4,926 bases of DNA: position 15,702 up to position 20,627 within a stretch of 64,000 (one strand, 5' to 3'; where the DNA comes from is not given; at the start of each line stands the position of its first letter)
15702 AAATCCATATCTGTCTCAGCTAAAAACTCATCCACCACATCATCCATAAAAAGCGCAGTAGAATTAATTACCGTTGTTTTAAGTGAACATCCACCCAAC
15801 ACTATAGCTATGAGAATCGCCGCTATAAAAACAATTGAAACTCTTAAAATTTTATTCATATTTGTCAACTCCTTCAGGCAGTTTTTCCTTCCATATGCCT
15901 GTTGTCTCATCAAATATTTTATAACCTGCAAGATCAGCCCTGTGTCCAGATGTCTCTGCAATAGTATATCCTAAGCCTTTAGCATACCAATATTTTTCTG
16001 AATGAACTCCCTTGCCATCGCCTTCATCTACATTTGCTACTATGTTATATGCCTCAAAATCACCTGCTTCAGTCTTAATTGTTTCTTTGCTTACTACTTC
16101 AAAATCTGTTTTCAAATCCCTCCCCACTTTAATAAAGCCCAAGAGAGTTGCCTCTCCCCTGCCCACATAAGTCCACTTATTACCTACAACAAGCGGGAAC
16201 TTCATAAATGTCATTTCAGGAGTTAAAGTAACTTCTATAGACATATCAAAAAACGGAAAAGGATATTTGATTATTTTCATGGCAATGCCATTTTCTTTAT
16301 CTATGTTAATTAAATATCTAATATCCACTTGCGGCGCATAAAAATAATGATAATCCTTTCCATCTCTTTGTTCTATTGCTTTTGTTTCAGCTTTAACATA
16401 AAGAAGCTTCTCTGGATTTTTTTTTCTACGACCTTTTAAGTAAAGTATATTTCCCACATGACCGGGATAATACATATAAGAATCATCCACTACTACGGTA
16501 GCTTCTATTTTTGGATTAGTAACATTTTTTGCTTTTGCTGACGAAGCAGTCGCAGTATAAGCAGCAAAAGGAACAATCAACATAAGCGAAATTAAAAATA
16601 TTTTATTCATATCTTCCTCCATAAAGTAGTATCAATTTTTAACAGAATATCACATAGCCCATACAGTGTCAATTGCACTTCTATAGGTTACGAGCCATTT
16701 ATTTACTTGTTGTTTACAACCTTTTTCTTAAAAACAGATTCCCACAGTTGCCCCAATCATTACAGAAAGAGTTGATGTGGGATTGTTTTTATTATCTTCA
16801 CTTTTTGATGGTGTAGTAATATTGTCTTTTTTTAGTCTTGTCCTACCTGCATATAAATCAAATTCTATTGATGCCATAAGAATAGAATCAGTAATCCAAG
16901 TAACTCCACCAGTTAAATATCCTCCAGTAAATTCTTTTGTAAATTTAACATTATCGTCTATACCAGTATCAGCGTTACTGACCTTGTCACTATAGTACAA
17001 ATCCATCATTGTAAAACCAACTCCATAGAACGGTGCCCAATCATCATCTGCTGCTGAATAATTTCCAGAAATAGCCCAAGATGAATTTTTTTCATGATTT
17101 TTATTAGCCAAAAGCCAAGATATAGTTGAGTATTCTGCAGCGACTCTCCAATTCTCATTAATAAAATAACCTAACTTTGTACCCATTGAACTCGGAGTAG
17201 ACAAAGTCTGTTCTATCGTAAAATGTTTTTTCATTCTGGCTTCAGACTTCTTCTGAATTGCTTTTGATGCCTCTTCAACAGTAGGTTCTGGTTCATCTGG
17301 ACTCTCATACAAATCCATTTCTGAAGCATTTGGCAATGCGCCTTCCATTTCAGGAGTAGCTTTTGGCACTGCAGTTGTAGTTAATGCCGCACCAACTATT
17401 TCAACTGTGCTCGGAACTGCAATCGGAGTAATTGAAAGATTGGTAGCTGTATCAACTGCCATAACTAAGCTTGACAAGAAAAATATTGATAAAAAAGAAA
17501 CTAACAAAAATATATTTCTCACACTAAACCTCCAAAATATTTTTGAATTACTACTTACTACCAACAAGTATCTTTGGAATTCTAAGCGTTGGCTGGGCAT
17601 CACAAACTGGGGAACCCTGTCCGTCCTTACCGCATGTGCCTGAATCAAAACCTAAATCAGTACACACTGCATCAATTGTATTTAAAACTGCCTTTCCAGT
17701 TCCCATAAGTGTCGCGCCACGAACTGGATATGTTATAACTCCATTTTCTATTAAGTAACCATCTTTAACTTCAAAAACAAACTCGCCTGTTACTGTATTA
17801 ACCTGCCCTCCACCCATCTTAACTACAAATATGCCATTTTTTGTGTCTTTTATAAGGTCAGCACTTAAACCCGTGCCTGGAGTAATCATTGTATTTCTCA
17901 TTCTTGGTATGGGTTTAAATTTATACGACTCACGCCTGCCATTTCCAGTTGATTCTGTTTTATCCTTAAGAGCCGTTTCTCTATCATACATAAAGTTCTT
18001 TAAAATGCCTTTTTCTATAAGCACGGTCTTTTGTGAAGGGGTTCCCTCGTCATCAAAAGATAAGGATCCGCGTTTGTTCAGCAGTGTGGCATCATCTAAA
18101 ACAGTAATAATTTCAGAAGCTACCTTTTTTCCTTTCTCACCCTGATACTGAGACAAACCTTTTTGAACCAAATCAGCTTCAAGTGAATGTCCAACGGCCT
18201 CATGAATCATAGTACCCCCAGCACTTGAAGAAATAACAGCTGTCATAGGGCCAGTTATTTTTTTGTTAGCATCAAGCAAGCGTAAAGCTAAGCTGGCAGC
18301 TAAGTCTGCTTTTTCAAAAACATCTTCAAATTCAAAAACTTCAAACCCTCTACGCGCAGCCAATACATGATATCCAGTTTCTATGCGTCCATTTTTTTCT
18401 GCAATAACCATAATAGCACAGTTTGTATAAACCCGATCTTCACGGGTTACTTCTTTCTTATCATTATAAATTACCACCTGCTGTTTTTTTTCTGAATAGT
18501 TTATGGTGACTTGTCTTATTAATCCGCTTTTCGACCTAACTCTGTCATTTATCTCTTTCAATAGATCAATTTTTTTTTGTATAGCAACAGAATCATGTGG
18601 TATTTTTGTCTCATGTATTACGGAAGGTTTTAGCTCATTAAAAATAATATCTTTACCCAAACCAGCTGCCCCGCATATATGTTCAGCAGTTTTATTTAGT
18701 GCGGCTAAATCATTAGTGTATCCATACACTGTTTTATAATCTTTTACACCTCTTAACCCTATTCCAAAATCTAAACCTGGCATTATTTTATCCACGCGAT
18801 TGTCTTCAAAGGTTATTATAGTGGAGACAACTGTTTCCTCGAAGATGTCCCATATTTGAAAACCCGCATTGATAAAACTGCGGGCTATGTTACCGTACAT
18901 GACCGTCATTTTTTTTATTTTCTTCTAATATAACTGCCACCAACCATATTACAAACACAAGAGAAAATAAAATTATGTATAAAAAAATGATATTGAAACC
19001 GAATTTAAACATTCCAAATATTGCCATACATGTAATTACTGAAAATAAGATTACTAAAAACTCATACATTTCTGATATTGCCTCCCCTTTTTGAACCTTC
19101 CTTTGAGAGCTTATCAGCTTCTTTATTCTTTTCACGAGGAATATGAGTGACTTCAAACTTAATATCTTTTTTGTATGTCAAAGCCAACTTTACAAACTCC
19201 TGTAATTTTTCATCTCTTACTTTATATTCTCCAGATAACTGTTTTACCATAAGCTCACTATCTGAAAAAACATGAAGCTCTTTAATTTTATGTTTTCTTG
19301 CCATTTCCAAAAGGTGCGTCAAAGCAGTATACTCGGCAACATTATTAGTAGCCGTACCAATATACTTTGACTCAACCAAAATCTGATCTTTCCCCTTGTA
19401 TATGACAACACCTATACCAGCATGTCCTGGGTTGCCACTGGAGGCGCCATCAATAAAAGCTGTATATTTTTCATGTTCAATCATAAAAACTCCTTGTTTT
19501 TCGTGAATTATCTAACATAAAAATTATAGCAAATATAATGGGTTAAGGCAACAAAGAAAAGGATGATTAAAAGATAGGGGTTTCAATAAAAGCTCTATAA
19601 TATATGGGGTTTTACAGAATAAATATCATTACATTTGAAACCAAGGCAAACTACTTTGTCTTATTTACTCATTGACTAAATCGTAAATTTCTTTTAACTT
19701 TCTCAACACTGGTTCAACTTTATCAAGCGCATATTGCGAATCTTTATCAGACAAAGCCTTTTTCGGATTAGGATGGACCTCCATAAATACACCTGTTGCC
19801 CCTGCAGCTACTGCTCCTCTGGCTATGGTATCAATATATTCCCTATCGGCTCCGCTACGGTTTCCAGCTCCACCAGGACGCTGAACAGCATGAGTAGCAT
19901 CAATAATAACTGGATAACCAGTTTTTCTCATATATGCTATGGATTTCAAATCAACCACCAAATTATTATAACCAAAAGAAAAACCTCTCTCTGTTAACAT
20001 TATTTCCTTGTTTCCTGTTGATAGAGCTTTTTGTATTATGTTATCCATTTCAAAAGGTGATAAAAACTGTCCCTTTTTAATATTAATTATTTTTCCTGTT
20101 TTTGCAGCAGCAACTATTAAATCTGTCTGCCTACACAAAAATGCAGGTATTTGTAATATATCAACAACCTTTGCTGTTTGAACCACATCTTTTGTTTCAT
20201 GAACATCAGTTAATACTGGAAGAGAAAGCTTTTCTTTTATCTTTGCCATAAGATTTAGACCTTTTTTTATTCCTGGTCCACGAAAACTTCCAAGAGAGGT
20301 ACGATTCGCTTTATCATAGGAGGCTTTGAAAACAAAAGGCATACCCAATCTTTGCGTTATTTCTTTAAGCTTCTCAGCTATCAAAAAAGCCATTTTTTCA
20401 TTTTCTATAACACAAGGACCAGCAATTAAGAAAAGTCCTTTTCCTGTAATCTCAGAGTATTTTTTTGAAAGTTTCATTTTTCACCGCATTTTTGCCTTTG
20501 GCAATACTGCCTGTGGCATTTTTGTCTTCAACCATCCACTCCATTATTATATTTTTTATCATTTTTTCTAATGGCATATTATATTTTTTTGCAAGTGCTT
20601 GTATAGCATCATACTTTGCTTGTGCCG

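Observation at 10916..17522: Possible complete trans-envelope uptake pathway: OMP, secreted DUF3108-like protein, TatT lipoprotein, TRAP SBP/permease and an Fe-S aldo/keto reductase in one co-directional cluster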

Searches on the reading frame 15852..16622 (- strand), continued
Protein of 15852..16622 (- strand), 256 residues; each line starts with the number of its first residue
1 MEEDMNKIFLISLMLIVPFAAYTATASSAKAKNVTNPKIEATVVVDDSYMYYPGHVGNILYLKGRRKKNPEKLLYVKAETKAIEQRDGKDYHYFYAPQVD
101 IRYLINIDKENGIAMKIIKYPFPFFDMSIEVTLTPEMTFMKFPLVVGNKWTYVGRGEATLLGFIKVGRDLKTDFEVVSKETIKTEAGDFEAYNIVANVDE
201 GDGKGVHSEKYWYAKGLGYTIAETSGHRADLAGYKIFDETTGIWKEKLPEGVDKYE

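Call 71: search_solved_structures(query=A1, max_evalue=10, show_alignments=1)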
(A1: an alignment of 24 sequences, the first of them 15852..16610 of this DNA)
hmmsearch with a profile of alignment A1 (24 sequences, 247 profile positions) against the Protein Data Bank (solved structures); distinct sequences matched with E-value up to 10: 4.
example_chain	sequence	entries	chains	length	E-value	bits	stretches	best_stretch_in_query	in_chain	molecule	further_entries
3fzx_A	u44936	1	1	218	0.00066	22.1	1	164-230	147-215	Putative exported protein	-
4fvs_A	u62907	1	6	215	0.0015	21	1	42-230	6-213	putative lipoprotein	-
1stu_A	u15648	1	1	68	1.2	11.5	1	155-201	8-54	MATERNAL EFFECT PROTEIN STAUFEN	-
1ekz_A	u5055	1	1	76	1.2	11.5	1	155-201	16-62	MATERNAL EFFECT PROTEIN (STAUFEN)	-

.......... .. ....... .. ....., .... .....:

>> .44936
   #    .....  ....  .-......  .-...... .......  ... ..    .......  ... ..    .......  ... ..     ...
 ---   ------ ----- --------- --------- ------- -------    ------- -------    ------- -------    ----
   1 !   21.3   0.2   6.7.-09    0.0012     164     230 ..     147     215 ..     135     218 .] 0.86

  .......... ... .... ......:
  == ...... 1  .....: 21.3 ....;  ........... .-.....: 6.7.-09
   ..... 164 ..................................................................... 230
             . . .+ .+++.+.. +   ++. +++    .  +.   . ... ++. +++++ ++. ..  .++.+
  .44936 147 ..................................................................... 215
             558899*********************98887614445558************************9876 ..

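Call 78: fold_search(model_id=the predicted structure, library=pdb)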
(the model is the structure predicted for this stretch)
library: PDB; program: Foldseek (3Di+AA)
matches with E <= 10: 371; with E <= 0.001: 5
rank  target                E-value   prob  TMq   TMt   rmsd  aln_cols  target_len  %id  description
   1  4fvs_A                4.0e-06  1.00  0.39  0.44   7.9       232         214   12  Crystal structure of a putative lipoprotein (BDI_3050) from Parabacteroides distasonis ATCC 8503 at 2.70 A resolution (released 2012-07-25)
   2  4fvs_E                1.7e-05  1.00  0.40  0.46   7.8       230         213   13  Crystal structure of a putative lipoprotein (BDI_3050) from Parabacteroides distasonis ATCC 8503 at 2.70 A resolution (released 2012-07-25)
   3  2in5_A                1.0e-04  1.00  0.42  0.52   7.9       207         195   11  Crystal Structure of the hypothetical lipoprotein YmcC from Escherichia coli (K12), Northeast Structural Genomics targ (released 2006-11-07)
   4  3fzx                  1.7e-04  1.00  0.42  0.48   9.4       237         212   12  CRYSTAL STRUCTURE OF A PUTATIVE EXPORTED PROTEIN WITH YMCC-LIKE FOLD (BF2203) FROM BACTEROIDES FRAGILIS NCTC 9343 AT 2.2 (released 2009-02-03)
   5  2in5_B                3.0e-04  1.00  0.41  0.52   5.6       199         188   10  Crystal Structure of the hypothetical lipoprotein YmcC from Escherichia coli (K12), Northeast Structural Genomics targ (released 2006-11-07)
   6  1r0u                  8.2e-02  0.63  0.23  0.34   9.1       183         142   11  Crystal structure of ywiB protein from Bacillus subtilis (released 2003-12-30)
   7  5xnm_O                1.2e-01  0.20  0.19  0.21  13.9       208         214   10  Structure of unstacked C2S2M2-type PSII-LHCII supercomplex from Pisum sativum (released 2017-09-20)
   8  8iwh_O                1.4e-01  0.23  0.21  0.22  13.9       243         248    9  Structure and characteristics of a photosystem II supercomplex containing monomeric LHCX and dimeric FCPII antennae fr (released 2023-10-25)
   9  7s9y                  1.7e-01  0.10  0.15  0.06  18.1       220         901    8  Helicobacter Hepaticus CcsBA Open Conformation (released 2021-12-22)
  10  6ntr_C                1.9e-01  0.72  0.36  0.37  15.2       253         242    8  Crystal Structure of Beta-barrel-like Protein of Domain of Unknown Function DUF1849 from Brucella abortus (released 2019-02-13)
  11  8ohn_A                2.0e-01  0.05  0.11  0.04  18.7       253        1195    9  Human Coronavirus HKU1 spike glycoprotein (released 2023-08-02)
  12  8wb4_O                2.3e-01  0.14  0.17  0.19  14.6       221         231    8  Structure of PSII-ACPII supercomplex from cryptophyte algae (released 2024-06-05)
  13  6kad_O                2.9e-01  0.10  0.17  0.18  13.2       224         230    9  Cryo-EM structure of the C2S2M2L2-type PSII-LHCII supercomplex from Chlamydomonas reihardtii (released 2019-10-23)
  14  8huc_C                3.1e-01  0.47  0.15  0.14   9.9        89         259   13  Crystal structure of PaIch (Pec1) (released 2023-12-27)
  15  2zf4_B                3.2e-01  0.33  0.25  0.32  14.6       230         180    6  Crystal Structure of VioE complexed with phenylpyruvic acid (released 2008-01-01)
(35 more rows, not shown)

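Call 81: find_related_loci(query=A1, collection=metagenome_contigs, flank=6000)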
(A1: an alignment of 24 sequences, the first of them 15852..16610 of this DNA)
Query A1 (252 aa) in metagenome_contigs; peptide patterns used: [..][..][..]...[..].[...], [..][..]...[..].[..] (x = any residue, [..] = any of these).
289 stretches matched a pattern; 14 encode a relative of the query (tblastn E <= 1e-3); 14 distinct loci.
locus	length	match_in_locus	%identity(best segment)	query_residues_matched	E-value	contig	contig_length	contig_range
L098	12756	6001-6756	74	1-252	4e-130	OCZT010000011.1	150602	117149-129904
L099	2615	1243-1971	56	1-252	1e-94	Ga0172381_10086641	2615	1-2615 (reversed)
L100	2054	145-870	53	1-252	2e-91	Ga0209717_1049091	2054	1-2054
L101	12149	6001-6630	58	42-252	8e-86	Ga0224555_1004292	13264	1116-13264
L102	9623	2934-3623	53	1-252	7e-81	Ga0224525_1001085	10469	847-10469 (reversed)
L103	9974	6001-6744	47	5-252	2e-77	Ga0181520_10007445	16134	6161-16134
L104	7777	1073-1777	49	1-252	2e-71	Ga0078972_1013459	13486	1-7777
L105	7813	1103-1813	45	6-252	2e-60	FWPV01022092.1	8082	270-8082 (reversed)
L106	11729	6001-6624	44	44-252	8e-60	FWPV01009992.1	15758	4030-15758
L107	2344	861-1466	45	47-251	4e-60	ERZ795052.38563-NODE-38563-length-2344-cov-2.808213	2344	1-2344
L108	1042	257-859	44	44-245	4e-63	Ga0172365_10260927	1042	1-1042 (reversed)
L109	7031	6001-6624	42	44-252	1e-58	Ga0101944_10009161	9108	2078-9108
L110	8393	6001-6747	44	1-250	6e-58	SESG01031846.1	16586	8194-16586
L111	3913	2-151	66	203-252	3e-17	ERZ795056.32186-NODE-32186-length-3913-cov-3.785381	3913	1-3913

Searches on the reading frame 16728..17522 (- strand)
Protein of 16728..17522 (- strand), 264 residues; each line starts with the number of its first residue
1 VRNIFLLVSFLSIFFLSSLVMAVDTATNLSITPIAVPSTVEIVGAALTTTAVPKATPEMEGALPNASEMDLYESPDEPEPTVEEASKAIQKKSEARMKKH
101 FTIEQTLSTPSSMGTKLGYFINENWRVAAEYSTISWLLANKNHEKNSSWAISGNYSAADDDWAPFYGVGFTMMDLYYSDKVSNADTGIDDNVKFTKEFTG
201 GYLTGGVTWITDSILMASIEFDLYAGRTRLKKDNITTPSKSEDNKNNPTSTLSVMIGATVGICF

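Call 3: search_protein_families(library=pfam, proteins=[window:16728-17522:-], max_evalue=0.01)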
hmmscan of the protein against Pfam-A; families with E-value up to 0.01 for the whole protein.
window:16728-17522:- (264 aa): 1 family
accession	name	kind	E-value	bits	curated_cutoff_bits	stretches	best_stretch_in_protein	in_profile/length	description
PF13505.12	OMP_b-brl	-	0.00043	20.9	28.7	1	109-241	42-158/175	Outer membrane protein beta-barrel domain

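Call 4: search_protein_families(library=ncbifam, proteins=[window:16728-17522:-], max_evalue=0.01)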
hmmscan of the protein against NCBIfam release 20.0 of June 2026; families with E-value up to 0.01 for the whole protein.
window:16728-17522:- (264 aa): 1 family
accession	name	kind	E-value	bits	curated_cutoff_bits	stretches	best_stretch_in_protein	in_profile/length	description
TIGR04565.1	OMP_myx_plus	subfamily_domain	0.0064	16.5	60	0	103-177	5-91/161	outer membrane beta-barrel domain-containing protein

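Call 45: find_homologous_proteins(query=window:16728-17522:-, max_evalue=0.001)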
Query window:16728-17522:- (264 aa): 17 proteins with E <= 0.001 among 604 candidates.
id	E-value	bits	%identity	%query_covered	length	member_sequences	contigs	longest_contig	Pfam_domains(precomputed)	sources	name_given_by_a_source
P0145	3.2e-170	582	100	100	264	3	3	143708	-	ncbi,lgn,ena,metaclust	ncbi:MAG: hypothetical protein WCJ94_00490 [bacterium]|metaclust:\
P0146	1.4e-143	495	85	100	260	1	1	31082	-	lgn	-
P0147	1.1e-92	328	69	78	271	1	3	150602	PF13505.13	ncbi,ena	-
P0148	4.1e-91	323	67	83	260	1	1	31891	PF13505.13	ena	-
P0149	1.7e-90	321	59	100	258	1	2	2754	-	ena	-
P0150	5.5e-87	309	58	100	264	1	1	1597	-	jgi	jgi:opacity protein-like surface antigen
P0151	5.6e-85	303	56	100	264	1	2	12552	-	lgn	-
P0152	9.1e-82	292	54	100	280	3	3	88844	-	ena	-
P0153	1.1e-79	285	55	100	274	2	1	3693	-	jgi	jgi:hypothetical protein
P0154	3.8e-57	212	53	73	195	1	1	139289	PF13505.13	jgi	jgi:hypothetical protein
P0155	3.1e-54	202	48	78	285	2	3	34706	-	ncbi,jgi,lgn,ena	-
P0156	8.5e-54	201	50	83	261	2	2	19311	PF13505.13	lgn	-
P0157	4.6e-51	192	47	79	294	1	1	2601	-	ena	-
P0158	5.4e-50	188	43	94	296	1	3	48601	PF13505.13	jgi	jgi:hypothetical protein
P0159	4.5e-49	185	43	88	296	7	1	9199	PF13505.13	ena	-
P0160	7.9e-47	178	45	84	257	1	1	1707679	PF13505.13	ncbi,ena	-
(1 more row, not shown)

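Call 56: predict_structure(alignment_id=A3)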
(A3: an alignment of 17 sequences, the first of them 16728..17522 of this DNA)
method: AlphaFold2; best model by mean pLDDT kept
length: 264 residues; sequences in the alignment: 17
mean_pLDDT: 68.7   pTM: 0.54
mean pLDDT of the five models: 68.7, 66.9, 65.5, 58.3, 49.6
residues with pLDDT >= 90: 44; 70-90: 105; 50-70: 50; < 50: 65
segments of 3 or more residues with pLDDT < 50: 16-72
pLDDT, mean of each block of 10 residues (from residue 1): 57 49 31 29 26 34 39 52 53 67 79 80 87 65 71 84 88 85 81 89 90 86 91 87 90 88 88
secondary structure, 60 per line:
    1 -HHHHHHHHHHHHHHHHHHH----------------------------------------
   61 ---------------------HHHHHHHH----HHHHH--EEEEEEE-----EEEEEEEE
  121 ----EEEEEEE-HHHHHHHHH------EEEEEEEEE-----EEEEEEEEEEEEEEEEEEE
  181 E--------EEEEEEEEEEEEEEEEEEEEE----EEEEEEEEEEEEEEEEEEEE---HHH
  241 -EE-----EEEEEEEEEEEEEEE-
elements in order: H2-20 H82-89 H94-98 E101-107 E113-120 E125-131 H133-141 E148-156 E162-181 E190-210 E215-234 E249-263

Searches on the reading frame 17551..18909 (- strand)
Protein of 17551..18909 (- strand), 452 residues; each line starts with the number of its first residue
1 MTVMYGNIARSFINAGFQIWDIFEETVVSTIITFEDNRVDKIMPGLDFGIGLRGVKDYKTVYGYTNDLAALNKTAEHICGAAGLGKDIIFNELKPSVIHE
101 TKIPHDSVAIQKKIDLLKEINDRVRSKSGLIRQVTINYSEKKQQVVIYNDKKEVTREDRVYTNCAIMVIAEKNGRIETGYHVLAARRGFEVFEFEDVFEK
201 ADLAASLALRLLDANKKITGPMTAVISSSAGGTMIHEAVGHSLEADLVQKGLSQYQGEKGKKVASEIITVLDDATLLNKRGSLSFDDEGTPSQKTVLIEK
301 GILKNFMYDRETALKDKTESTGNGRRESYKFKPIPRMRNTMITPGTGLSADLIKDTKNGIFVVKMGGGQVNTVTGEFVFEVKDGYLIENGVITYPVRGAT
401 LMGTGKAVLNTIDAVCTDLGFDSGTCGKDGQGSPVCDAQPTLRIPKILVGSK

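Call 3: search_protein_families(library=pfam, proteins=[window:17551-18909:-], max_evalue=0.01)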
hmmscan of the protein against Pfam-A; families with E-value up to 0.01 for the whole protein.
window:17551-18909:- (452 aa): 3 families
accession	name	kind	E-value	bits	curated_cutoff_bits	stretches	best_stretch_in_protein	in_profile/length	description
PF19289.4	PmbA_TldD_3rd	-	5.7e-69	232.1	22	1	219-450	1-219/220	PmbA/TldA metallopeptidase C-terminal domain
PF19290.4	PmbA_TldD_2nd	-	2.8e-13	50.7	20.9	1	105-212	3-109/109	PmbA/TldA metallopeptidase central domain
PF01523.21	PmbA_TldD_1st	-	2.3e-10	40.9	20.9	1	20-77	1-60/65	PmbA/TldA metallopeptidase domain 1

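Call 4: search_protein_families(library=ncbifam, proteins=[window:17551-18909:-], max_evalue=0.01)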
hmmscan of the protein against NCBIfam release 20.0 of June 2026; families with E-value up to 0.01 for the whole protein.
window:17551-18909:- (452 aa): 3 families
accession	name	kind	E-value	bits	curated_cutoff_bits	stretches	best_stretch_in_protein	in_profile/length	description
NF008006.0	PRK10735.1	equivalog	3.1e-85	286.4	513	1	34-451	50-479/481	metalloprotease TldD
NF040952.1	Arch_mtprotase_TldD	equivalog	4e-70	236.8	635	1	14-450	9-443/443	zinc metalloprotease TldD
NF008268.0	PRK11040.1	equivalog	1.1e-17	63.9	438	1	165-421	186-427/446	metalloprotease PmbA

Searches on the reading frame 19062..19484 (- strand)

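Call 42: search_protein_families(library=pfam, proteins=[window:19062-19484:-], max_evalue=0.001)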
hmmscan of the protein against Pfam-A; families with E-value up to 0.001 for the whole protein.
window:19062-19484:- (140 aa): 2 families
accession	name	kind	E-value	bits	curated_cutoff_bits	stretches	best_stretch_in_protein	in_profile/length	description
PF13456.12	RVT_3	-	5.2e-22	78.5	21.6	1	11-129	2-122/123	Reverse transcriptase-like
PF00075.30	RNase_H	-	3.6e-14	53.6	25.8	1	5-131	2-140/141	RNase H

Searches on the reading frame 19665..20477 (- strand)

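Call 42: search_protein_families(library=pfam, proteins=[window:19665-20477:-], max_evalue=0.001)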
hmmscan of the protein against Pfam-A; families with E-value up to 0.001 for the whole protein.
window:19665-20477:- (270 aa): 1 family
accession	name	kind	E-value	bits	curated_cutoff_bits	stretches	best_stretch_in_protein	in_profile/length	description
PF00793.26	DAHP_synth_1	-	3.2e-73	246.4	25.5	1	8-267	9-267/270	DAHP synthetase I family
